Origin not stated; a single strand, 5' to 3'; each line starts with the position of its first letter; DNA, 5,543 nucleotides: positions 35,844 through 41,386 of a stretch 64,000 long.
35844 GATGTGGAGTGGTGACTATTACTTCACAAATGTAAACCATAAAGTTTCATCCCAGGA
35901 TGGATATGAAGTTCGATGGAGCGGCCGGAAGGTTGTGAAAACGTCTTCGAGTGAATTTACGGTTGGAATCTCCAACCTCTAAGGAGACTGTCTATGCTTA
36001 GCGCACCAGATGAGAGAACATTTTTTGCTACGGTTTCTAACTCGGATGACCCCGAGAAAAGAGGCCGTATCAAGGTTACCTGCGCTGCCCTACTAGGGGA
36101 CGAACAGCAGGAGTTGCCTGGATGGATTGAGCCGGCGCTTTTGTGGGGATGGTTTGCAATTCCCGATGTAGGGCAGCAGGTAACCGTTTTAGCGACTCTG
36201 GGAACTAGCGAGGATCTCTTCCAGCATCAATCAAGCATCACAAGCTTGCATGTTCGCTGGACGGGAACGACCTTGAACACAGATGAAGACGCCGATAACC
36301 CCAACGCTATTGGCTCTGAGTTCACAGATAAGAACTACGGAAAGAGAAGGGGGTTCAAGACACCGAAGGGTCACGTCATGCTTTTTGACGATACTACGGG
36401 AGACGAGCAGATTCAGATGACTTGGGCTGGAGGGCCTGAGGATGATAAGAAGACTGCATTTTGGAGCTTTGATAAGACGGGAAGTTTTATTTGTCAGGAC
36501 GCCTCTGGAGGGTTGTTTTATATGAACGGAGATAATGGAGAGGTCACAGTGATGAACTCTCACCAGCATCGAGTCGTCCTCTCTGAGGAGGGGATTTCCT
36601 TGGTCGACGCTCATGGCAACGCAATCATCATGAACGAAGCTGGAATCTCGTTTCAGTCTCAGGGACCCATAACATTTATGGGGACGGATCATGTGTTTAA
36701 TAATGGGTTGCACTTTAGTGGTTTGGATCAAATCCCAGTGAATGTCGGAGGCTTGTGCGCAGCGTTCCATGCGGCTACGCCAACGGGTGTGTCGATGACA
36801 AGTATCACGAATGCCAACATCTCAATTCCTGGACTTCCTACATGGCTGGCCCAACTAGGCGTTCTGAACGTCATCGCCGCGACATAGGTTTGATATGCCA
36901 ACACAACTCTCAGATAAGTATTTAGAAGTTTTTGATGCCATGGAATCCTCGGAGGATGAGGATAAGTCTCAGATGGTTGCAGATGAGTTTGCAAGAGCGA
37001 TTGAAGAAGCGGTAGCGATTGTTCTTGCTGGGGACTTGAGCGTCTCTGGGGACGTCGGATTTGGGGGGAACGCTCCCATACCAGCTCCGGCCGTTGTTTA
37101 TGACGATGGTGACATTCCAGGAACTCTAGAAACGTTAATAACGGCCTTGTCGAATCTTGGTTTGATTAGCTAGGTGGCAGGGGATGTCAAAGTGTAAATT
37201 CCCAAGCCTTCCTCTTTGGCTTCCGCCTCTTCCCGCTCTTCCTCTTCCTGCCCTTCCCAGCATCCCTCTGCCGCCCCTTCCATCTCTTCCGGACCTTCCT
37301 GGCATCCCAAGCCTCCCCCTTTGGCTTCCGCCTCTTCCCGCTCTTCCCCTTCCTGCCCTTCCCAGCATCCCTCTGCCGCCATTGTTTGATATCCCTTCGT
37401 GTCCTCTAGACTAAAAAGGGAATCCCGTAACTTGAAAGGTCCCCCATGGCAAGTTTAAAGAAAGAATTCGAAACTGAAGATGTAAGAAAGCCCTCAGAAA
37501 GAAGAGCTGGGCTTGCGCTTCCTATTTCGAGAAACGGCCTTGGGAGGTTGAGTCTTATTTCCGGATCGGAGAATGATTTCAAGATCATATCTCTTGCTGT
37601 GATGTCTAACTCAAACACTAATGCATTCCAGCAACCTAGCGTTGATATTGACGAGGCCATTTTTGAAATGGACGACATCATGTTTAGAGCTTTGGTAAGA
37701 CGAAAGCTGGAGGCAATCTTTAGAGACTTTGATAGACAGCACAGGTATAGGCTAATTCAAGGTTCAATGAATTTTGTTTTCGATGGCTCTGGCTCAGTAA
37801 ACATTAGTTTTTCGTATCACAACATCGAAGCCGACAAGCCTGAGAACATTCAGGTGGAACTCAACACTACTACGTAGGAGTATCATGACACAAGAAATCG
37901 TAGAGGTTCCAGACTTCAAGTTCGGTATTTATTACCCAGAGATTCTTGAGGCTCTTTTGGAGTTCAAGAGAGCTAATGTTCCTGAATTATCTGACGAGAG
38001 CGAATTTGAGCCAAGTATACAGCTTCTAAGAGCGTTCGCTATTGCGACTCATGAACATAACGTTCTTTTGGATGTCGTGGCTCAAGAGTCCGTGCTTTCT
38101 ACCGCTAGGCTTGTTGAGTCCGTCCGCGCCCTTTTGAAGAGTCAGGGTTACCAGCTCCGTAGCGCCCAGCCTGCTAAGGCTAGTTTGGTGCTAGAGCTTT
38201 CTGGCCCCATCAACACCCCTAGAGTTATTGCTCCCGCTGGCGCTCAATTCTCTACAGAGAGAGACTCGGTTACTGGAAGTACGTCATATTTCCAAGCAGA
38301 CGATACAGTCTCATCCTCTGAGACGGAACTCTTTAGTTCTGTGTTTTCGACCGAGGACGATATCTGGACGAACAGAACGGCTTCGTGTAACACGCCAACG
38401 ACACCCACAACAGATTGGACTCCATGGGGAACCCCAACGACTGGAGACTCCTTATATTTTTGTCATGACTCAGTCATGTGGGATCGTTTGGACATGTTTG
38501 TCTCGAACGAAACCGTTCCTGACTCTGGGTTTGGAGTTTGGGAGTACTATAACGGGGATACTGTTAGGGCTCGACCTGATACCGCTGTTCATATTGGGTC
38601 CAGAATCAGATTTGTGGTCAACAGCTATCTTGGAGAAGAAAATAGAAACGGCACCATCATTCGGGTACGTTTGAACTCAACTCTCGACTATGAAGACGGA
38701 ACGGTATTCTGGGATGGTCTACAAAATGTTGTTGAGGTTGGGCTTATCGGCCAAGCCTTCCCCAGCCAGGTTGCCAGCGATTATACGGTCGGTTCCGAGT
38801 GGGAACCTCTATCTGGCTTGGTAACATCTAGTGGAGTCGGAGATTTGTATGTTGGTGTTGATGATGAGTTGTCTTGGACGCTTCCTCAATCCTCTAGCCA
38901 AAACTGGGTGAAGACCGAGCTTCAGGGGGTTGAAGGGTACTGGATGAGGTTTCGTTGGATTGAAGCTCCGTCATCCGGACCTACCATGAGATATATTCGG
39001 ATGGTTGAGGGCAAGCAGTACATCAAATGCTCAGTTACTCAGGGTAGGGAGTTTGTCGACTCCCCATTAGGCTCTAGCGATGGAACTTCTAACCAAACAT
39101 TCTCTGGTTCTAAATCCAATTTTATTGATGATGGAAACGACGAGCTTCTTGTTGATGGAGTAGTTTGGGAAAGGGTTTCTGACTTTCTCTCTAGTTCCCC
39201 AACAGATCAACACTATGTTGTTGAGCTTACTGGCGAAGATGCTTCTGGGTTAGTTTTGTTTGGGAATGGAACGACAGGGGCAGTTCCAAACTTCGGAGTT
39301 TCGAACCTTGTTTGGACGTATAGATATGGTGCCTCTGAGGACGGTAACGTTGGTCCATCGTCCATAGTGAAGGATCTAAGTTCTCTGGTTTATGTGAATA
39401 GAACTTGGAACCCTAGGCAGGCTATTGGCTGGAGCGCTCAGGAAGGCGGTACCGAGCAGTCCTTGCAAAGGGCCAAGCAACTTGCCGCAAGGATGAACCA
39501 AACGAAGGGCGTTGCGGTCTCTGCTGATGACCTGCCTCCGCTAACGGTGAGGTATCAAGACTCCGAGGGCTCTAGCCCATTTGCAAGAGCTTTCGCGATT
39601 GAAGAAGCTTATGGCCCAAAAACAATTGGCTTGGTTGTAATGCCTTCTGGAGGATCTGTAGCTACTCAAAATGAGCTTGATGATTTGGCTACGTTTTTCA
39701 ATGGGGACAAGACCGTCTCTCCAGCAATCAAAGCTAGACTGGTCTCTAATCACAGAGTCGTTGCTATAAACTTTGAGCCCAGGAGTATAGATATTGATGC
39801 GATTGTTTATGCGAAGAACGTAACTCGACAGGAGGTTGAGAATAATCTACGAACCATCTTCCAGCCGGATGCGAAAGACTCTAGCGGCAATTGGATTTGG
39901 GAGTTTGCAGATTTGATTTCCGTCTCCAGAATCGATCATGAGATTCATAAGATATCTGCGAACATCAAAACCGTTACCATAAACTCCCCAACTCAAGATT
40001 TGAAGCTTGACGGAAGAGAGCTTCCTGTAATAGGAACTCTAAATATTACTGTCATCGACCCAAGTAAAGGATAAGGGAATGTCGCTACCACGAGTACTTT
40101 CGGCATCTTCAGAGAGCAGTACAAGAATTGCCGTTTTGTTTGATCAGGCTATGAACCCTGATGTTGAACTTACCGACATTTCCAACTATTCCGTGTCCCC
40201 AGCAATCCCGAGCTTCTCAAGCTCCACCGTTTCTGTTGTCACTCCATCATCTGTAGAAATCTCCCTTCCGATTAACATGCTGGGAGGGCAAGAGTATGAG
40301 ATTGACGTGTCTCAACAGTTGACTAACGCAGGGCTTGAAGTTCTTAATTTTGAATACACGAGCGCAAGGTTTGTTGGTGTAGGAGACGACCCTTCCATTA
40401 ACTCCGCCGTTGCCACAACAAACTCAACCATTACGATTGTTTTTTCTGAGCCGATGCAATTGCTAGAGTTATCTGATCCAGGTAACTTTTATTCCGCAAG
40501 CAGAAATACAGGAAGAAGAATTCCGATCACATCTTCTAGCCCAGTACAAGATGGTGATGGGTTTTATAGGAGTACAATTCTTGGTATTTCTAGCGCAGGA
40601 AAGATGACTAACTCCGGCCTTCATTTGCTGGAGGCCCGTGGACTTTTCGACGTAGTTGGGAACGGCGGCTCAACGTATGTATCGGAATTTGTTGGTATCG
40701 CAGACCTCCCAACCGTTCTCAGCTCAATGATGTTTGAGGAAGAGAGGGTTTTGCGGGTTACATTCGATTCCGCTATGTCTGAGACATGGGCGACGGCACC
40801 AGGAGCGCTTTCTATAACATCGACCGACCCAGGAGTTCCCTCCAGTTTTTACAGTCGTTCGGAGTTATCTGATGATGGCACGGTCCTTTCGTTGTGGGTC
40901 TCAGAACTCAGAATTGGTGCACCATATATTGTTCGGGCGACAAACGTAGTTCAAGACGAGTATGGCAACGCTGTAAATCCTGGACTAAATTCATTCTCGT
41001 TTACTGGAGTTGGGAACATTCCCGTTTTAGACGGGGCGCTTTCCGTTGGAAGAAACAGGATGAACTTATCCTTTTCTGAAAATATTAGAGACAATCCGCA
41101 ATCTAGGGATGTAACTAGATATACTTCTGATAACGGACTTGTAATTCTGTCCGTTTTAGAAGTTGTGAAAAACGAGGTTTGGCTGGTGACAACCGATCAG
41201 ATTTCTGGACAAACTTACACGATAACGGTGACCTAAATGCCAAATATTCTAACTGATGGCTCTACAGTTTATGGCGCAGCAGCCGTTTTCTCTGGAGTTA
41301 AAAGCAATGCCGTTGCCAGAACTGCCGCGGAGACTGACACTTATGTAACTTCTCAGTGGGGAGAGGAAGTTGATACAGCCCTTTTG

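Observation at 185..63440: Strand-skewed, roughly 20-fold over-represented octamer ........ (complement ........, Chi-like)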

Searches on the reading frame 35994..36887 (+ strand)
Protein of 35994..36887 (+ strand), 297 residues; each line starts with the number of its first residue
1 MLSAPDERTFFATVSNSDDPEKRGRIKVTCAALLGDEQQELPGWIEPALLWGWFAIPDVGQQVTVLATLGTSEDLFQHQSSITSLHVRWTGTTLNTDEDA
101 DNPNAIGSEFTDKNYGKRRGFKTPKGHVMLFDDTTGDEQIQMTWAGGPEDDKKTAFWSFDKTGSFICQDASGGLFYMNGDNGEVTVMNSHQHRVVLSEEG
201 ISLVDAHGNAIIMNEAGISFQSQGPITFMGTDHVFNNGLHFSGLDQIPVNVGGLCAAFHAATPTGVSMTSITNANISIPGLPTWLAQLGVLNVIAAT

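Call 53: search_protein_families(library=pfam, proteins=[window:35994-36887:+], max_evalue=0.01)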
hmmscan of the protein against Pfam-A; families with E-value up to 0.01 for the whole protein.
window:35994-36887:+ (297 aa): 1 family
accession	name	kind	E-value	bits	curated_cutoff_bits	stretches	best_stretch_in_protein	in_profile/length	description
PF04717.18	Phage_base_V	-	6.3e-06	26.9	23.8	1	12-70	3-63/75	Type VI secretion system/phage-baseplate injector OB domain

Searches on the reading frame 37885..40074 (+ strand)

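Call 9: search_protein_families(library=phrogs, proteins=[window:37885-40074:+], max_evalue=0.00001)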
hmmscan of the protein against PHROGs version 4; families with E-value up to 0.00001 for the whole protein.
window:37885-40074:+ (729 aa): 2 families
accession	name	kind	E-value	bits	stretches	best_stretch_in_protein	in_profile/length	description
phrog_6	-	tail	2.8e-15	57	1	3-144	64-186/548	baseplate wedge subunit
phrog_219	-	tail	7.6e-15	55.5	1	47-143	41-137/598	baseplate wedge subunit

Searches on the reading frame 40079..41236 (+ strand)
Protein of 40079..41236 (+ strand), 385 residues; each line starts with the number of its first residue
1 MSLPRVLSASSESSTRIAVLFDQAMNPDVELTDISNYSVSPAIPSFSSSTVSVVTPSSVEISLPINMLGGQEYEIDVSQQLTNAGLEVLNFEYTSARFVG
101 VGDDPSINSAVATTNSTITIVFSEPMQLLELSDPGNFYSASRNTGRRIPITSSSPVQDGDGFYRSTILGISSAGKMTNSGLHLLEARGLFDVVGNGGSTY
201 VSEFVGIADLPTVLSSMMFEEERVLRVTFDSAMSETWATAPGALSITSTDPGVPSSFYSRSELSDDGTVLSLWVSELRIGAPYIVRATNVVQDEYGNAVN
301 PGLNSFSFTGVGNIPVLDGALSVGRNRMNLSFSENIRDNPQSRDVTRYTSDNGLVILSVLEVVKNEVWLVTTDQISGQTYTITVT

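Call 53: search_protein_families(library=pfam, proteins=[window:40079-41236:+], max_evalue=0.01)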
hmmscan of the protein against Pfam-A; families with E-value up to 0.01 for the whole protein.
window:40079-41236:+ (385 aa): 2 families
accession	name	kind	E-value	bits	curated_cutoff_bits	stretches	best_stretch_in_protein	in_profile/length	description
PF13205.12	Big_5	-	2.5e-10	41.5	23.6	0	221-309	21-104/105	Bacterial Ig-like domain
PF04234.18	CopC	-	0.0041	18.5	23.3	0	102-136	6-42/92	CopC domain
